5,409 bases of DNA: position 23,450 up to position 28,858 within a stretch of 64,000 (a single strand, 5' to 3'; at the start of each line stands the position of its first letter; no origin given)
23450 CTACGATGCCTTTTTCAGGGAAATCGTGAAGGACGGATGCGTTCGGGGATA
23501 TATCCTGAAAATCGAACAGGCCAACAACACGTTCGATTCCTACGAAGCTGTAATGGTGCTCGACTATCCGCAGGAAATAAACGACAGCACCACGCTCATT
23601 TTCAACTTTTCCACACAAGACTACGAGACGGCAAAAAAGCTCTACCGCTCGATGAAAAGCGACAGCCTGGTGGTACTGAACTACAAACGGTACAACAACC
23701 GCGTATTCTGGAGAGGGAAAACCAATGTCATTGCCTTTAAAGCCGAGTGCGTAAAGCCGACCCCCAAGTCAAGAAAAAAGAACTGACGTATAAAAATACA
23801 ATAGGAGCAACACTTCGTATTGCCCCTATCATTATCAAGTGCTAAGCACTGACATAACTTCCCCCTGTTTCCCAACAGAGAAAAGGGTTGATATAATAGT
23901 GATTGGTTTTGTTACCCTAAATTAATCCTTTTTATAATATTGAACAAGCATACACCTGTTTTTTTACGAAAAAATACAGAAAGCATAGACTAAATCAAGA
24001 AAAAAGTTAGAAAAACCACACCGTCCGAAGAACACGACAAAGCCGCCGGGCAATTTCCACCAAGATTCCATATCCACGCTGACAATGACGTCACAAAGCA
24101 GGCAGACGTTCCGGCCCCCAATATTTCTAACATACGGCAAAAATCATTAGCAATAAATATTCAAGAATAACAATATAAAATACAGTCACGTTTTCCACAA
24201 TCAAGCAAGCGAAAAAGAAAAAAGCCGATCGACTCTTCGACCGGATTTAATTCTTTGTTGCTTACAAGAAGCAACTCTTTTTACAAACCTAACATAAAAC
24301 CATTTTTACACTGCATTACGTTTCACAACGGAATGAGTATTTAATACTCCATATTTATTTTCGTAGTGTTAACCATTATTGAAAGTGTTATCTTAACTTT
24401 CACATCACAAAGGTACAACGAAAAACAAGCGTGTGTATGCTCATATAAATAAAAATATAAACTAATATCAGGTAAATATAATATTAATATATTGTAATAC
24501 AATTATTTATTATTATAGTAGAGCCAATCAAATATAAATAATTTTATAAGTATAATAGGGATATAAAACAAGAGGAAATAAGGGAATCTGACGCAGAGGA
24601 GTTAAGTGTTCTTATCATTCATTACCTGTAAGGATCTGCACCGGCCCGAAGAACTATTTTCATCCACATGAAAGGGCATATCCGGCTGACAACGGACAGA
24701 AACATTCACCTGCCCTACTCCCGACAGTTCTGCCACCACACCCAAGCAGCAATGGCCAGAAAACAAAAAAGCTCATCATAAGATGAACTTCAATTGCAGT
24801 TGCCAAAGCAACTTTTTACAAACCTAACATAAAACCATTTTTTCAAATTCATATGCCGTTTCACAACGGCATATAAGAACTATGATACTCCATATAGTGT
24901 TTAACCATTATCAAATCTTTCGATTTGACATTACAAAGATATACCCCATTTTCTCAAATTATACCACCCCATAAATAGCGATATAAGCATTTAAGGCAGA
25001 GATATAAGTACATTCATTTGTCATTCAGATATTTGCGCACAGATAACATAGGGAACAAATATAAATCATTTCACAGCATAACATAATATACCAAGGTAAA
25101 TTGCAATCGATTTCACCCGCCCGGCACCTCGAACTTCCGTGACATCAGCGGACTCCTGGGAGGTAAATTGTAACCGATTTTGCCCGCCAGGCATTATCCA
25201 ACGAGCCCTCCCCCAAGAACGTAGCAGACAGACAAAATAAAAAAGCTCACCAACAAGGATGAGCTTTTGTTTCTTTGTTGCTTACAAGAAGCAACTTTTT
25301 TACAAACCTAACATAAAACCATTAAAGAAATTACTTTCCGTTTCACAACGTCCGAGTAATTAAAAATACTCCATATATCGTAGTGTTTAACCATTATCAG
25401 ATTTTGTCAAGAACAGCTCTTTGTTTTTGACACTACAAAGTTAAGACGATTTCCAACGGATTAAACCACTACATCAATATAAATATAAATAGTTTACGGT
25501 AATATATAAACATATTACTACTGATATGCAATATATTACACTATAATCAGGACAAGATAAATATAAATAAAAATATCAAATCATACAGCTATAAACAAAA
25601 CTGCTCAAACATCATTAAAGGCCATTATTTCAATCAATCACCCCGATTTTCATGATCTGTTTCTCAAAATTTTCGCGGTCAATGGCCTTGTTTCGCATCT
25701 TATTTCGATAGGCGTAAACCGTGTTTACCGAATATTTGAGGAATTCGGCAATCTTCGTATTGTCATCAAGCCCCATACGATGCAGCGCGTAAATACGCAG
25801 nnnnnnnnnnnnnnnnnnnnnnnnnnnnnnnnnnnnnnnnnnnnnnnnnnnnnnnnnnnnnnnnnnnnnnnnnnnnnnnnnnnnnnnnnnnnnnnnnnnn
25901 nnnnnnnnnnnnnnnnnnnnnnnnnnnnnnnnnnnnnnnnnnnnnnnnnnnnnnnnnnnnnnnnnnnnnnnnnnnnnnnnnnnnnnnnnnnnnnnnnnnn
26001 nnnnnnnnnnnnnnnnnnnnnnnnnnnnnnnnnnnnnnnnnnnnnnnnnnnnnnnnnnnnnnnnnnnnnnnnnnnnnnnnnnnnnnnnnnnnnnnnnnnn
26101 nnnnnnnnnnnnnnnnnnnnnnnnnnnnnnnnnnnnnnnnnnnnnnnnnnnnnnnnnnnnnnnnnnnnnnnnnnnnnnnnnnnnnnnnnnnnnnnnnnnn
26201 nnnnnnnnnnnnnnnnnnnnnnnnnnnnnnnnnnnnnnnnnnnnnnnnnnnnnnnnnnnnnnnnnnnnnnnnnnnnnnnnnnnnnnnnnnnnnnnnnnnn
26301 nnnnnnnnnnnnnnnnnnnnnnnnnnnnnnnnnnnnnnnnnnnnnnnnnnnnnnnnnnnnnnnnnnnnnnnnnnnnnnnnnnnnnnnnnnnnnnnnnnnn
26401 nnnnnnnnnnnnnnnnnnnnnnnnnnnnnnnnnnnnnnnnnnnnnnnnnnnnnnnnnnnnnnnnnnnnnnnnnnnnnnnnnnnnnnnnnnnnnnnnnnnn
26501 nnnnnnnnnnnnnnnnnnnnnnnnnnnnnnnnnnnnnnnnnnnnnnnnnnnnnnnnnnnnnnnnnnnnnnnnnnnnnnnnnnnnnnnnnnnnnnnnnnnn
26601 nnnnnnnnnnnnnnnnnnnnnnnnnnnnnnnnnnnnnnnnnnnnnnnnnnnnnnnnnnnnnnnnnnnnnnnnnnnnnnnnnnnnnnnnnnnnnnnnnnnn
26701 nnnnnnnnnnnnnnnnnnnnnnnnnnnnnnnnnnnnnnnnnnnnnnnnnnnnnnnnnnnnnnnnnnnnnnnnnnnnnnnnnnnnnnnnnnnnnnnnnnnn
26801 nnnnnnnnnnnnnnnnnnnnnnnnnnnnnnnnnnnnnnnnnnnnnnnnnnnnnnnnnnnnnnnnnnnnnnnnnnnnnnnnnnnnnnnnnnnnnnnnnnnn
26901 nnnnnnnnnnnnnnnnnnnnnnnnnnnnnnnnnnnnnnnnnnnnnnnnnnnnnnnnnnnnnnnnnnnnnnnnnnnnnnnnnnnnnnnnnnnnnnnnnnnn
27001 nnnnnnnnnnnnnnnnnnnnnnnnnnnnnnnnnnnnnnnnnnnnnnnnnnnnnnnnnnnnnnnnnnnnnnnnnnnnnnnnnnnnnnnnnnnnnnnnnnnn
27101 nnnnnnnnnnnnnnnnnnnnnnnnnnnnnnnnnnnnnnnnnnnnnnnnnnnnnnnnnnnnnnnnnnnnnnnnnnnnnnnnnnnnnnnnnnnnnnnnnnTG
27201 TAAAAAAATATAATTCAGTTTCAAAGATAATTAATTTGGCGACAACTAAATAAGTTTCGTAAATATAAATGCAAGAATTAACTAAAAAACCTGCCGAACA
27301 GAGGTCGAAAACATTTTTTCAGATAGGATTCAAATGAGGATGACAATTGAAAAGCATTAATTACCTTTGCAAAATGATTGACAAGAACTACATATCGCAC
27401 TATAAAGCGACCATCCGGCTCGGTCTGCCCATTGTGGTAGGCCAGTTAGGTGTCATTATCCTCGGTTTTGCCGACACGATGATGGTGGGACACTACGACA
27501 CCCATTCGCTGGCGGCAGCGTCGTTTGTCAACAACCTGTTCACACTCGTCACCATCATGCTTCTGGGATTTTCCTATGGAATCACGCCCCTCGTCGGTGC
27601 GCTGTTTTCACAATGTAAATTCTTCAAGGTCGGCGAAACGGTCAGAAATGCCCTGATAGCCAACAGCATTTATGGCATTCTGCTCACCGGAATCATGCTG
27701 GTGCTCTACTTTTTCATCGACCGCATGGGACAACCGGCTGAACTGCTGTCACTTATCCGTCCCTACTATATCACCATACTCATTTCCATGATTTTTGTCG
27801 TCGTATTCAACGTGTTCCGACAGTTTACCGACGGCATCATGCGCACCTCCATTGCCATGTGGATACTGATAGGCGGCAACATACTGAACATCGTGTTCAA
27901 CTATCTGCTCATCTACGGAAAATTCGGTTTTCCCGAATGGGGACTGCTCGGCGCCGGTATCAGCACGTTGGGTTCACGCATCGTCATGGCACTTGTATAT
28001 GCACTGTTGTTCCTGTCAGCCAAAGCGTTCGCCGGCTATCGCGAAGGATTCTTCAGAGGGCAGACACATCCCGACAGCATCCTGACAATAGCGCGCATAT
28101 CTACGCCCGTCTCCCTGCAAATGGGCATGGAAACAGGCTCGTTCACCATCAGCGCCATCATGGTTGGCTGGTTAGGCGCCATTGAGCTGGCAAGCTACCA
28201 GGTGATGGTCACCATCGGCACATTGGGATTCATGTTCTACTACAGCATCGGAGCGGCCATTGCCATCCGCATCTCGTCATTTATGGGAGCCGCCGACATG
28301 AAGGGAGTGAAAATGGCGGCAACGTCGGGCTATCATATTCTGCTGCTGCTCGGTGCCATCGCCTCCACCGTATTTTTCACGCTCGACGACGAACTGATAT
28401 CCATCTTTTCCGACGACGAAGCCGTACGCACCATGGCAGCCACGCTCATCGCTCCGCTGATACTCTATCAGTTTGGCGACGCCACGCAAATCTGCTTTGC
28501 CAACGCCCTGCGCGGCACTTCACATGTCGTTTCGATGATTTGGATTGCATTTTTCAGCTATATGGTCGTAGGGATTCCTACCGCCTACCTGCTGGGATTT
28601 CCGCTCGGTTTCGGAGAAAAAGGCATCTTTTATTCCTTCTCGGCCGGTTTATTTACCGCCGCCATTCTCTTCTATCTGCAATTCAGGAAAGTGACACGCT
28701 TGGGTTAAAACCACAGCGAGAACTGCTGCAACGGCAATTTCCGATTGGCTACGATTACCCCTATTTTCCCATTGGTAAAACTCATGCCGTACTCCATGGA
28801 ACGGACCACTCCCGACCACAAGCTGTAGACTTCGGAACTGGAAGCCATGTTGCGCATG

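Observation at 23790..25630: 1.8 kb ORF-free AT-rich region with three tandem paralogous units, each ending in a double intrinsic terminator. Candidate tandem sRNA or small-peptide gene cluster.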

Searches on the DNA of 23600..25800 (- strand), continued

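Call 64: search_with_rna_model(model_id=R1, sources=[L027, L028, L029, L030, L031, L032, L033, L034, L035, L036, L037, L038, L039, L040, L041, L042, L043, L044, L045, L046, L047, L048, L049, L050, L051, L052, L053, L054, L055, L056, L057, L058, L059, L060, L061, L062, L063, L064, L065, L066, L067, L068, L069, L070, L071, L072, L073, L074, L075, L076, L077, L078, L079, L080, L081, L082, L083, L084, L085, L086, L087, L088, L089, L090, L091, L092, L093, L094, L095, L096, L097, L098, L099, L100, L101, L102, L103, L104, L105], max_evalue=0.001, make_alignment=true)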
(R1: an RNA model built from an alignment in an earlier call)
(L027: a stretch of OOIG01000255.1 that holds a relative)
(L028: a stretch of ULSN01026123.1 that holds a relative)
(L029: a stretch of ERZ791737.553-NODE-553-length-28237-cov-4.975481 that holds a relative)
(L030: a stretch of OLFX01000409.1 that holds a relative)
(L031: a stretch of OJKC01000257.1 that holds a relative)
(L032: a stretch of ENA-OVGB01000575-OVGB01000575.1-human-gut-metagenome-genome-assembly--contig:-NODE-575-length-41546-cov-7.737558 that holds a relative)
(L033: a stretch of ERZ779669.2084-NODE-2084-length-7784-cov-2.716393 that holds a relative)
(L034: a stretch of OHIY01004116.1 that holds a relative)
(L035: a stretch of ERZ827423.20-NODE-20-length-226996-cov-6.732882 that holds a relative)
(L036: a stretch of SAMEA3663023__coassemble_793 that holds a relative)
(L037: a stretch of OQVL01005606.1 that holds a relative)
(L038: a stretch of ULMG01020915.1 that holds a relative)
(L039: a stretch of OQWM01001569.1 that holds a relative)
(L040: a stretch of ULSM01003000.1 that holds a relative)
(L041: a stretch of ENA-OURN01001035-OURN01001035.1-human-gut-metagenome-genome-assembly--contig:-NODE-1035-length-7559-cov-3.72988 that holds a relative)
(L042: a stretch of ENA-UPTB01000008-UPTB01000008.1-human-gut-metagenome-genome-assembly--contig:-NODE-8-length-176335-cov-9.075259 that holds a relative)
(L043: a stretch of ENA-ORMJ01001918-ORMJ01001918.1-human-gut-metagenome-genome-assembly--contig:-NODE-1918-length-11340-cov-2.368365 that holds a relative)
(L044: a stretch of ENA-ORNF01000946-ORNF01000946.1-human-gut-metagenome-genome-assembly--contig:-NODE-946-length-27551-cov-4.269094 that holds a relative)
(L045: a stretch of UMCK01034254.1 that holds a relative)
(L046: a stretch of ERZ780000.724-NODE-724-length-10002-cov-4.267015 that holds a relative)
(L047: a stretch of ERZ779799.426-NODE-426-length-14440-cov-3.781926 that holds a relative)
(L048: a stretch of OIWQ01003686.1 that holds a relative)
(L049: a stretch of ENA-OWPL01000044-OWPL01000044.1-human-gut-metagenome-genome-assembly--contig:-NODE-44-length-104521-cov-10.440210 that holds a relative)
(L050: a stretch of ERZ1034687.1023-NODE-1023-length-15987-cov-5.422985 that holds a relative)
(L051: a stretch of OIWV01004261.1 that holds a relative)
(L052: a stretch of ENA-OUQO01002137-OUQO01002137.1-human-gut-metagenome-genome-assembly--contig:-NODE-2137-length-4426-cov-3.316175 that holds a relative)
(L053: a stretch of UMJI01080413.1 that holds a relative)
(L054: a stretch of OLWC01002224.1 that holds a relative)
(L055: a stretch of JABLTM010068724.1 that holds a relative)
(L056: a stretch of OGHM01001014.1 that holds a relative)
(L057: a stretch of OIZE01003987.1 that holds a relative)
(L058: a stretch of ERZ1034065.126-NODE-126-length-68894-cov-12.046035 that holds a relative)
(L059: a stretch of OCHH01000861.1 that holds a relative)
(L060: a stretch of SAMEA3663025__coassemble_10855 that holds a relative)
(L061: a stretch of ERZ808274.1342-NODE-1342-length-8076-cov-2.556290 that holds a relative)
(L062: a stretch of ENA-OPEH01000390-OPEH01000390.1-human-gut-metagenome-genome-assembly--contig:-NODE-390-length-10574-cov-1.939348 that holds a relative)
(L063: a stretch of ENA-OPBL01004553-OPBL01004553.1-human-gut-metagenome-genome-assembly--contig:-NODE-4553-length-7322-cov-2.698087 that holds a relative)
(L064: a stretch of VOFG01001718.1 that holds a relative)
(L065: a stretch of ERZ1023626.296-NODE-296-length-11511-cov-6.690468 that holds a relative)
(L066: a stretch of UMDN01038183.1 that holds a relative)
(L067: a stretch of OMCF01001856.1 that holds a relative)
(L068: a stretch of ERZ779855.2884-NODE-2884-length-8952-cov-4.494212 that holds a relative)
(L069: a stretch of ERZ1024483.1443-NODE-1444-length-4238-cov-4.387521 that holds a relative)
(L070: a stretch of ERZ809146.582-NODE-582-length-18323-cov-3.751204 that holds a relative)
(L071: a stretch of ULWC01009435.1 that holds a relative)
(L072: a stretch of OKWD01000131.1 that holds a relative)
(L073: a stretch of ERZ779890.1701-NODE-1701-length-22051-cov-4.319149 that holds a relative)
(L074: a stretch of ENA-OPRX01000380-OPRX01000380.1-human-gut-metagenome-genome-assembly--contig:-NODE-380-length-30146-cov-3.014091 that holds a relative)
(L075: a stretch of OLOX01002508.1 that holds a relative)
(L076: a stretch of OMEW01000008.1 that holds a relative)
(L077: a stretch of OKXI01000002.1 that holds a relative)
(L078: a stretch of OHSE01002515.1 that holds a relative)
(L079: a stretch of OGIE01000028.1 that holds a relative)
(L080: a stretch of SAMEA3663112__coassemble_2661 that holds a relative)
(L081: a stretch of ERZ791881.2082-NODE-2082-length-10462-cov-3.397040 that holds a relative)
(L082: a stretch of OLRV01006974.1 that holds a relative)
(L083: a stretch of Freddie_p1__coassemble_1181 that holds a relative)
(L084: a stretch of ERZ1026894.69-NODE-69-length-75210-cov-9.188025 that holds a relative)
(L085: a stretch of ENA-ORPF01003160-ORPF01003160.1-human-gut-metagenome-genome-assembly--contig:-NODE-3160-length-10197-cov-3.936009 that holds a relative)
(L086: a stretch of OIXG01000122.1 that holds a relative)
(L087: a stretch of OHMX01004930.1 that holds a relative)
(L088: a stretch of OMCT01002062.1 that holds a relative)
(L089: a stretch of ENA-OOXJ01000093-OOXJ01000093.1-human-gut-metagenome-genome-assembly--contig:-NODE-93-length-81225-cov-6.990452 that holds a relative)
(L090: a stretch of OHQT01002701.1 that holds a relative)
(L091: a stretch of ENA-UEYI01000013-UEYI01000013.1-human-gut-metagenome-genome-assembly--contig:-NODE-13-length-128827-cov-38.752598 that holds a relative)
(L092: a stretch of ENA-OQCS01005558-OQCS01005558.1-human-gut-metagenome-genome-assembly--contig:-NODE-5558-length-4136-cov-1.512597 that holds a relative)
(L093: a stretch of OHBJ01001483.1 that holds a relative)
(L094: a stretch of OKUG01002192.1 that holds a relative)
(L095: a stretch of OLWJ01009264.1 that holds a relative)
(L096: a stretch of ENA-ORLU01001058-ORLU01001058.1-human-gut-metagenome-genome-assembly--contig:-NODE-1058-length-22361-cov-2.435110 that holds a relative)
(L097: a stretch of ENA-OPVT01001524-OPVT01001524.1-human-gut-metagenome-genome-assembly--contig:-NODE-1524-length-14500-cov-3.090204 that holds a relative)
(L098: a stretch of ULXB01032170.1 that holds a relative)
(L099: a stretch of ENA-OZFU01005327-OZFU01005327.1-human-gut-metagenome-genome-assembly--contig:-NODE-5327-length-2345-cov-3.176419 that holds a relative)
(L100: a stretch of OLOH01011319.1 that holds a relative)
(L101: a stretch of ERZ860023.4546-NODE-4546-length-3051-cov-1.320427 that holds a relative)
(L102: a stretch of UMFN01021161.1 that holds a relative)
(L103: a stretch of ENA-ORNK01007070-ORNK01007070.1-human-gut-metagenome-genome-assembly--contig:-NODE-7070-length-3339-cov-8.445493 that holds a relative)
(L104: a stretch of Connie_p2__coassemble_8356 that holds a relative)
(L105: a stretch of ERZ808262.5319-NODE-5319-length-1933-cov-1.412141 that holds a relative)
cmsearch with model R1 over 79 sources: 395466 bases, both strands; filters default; matches with E-value up to 0.001: 81.
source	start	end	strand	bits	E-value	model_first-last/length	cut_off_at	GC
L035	4216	4419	+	206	4.8e-38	1-199/199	no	0.34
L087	2227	2431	+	202.4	2.5e-37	1-199/199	no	0.35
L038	2208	2401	+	200.9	4.7e-37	1-199/199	no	0.34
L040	1882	2075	+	200.9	4.7e-37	1-199/199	no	0.34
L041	4178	4371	+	200.9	4.7e-37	1-199/199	no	0.34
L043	4178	4371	+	200.9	4.7e-37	1-199/199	no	0.34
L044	4178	4371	+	200.9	4.7e-37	1-199/199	no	0.34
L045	4178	4371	+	200.9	4.7e-37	1-199/199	no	0.34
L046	4178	4371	+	200.9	4.7e-37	1-199/199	no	0.34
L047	4178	4371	+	200.9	4.7e-37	1-199/199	no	0.34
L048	4169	4362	+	200.9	4.7e-37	1-199/199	no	0.34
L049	4184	4377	+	200.9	4.7e-37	1-199/199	no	0.34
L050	4178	4371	+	200.9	4.7e-37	1-199/199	no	0.34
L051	4169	4362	+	200.9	4.7e-37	1-199/199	no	0.34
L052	3926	4119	+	200.9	4.7e-37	1-199/199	no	0.34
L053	4169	4362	+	200.9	4.7e-37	1-199/199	no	0.34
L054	4178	4371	+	200.9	4.7e-37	1-199/199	no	0.34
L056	4184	4377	+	200.9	4.7e-37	1-199/199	no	0.34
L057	4169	4362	+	200.9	4.7e-37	1-199/199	no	0.34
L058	4172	4365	+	200.9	4.7e-37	1-199/199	no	0.34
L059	2259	2452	+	200.9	4.7e-37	1-199/199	no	0.34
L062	4169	4362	+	200.9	4.7e-37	1-199/199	no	0.34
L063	4178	4371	+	200.9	4.7e-37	1-199/199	no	0.34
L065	4169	4362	+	200.9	4.7e-37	1-199/199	no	0.34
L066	4184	4377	+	200.9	4.7e-37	1-199/199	no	0.34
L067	4169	4362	+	200.9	4.7e-37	1-199/199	no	0.34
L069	2202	2395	+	200.9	4.7e-37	1-199/199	no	0.34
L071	4184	4377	+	200.9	4.7e-37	1-199/199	no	0.34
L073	3242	3435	+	200.9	4.7e-37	1-199/199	no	0.34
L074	4121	4314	+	200.9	4.7e-37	1-199/199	no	0.34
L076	4178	4371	+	200.9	4.7e-37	1-199/199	no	0.34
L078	3991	4184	+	200.9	4.7e-37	1-199/199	no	0.34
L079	4184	4377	+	200.9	4.7e-37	1-199/199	no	0.34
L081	4184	4377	+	200.9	4.7e-37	1-199/199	no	0.34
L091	4190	4383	+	200.9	4.7e-37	1-199/199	no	0.34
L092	3836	4029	+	200.9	4.7e-37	1-199/199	no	0.34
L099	807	1000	+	200.9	4.7e-37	1-199/199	no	0.34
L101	2784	2977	+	200.9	4.7e-37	1-199/199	no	0.34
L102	631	824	+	200.9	4.7e-37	1-199/199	no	0.34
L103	616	809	+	200.9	4.7e-37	1-199/199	no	0.34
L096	4188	4387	+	200.9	4.8e-37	1-199/199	no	0.32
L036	4178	4371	+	200.5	5.9e-37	1-199/199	no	0.34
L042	4184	4377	+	200.5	5.9e-37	1-199/199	no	0.34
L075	3979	4172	+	200.5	5.9e-37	1-199/199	no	0.34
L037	4178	4371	+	199.9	7.6e-37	1-199/199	no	0.34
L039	4169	4362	+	199.9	7.6e-37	1-199/199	no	0.34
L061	3640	3833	+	199.9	7.6e-37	1-199/199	no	0.34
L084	4178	4371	+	199.9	7.6e-37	1-199/199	no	0.34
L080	2665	2860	+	199.4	9.6e-37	1-199/199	no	0.31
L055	4169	4362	+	199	1.2e-36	1-199/199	no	0.34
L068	4184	4377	+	197.9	1.9e-36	1-199/199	no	0.34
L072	4178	4371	+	197.4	2.4e-36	1-199/199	no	0.34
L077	4178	4371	+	197.4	2.4e-36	1-199/199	no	0.34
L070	4169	4362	+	196.7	3.3e-36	1-199/199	no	0.33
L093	3644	3844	+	181.4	3.4e-33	1-199/199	no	0.28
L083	4198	4400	+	176.6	3.1e-32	1-199/199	no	0.28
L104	623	825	+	176.6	3.1e-32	1-199/199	no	0.28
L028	1963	2154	+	160.9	3.9e-29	1-199/199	no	0.3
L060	2112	2292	+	159.5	7.5e-29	1-174/199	3'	0.3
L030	4260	4452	+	158.6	1.1e-28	1-199/199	no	0.31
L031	1960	2152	+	158.6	1.1e-28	1-199/199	no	0.31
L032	4260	4452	+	156.8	2.5e-28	1-199/199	no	0.31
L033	4260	4452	+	156.8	2.5e-28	1-199/199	no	0.31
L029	4267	4458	+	156.2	3.4e-28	1-199/199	no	0.31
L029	5278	5462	+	155.2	5.3e-28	1-199/199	no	0.33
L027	4268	4459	+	152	2.2e-27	1-199/199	no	0.3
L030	5326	5511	+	151.5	2.8e-27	1-199/199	no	0.33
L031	3026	3211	+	151.5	2.8e-27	1-199/199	no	0.33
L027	5277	5461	+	151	3.5e-27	1-199/199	no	0.32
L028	2990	3176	+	147.3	1.9e-26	1-199/199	no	0.32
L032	4702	4885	+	131.7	2.3e-23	1-199/199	no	0.32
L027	4708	4894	+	130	4.9e-23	1-199/199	no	0.31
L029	4720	4893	+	129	7.7e-23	1-199/199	no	0.32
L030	4713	4883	+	127.3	1.7e-22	1-199/199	no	0.32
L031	2413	2583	+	127.3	1.7e-22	1-199/199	no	0.32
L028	2463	2628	+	117.6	1.4e-20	1-199/199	no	0.3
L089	4112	4318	+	106.5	2.2e-18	1-199/199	no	0.31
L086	4112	4319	+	102.4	1.4e-17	1-199/199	no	0.31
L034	3380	3488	+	94.4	5.3e-16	1-106/199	3'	0.34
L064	4169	4247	+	71.4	1.9e-11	1-84/199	3'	0.28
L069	1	47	+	33.7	0.00052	154-199/199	5'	0.45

Alignment A5: 81 matches aligned to the model, 231 columns, each read 5' to 3' on its own strand. Consensus structure (alignment columns), stored with it:
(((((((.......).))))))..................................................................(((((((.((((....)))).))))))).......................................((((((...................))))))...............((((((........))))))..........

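Call 86: search_with_rna_model(model_id=R1, source=L100, max_evalue=10, filters=off)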
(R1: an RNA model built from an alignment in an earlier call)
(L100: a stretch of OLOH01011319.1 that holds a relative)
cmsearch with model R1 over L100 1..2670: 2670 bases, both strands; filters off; matches with E-value up to 10: 12.
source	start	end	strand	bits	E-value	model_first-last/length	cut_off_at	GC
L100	2337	2424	+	4.9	1.7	1-199/199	no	0.4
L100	326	421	-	4.3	2.4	1-199/199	no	0.36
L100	429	524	-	3.8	2.9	1-199/199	no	0.28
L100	148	160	+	3.6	3.1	86-98/199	no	0.38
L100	1499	1582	-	3.5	3.4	1-199/199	no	0.4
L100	186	314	+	3.2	3.8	1-199/199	no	0.41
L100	383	485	+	3.1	4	1-199/199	no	0.26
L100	2190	2285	+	2.8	4.6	1-199/199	no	0.31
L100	2187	2303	-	2.8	4.7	1-199/199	no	0.32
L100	2590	2643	-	1.7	7.6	132-189/199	no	0.2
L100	643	775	-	1.6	8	1-199/199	no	0.51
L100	1426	1471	+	1.3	9.2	1-199/199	no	0.35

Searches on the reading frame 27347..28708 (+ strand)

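Call 19: search_protein_families(library=pfam, proteins=[window:27347-28708:+], max_evalue=0.01)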
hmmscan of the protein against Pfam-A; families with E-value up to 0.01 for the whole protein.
window:27347-28708:+ (453 aa): 1 family
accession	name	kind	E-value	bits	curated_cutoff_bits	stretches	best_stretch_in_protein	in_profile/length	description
PF01554.23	MatE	-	5.7e-50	169.6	24.9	2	254-415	1-161/161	MatE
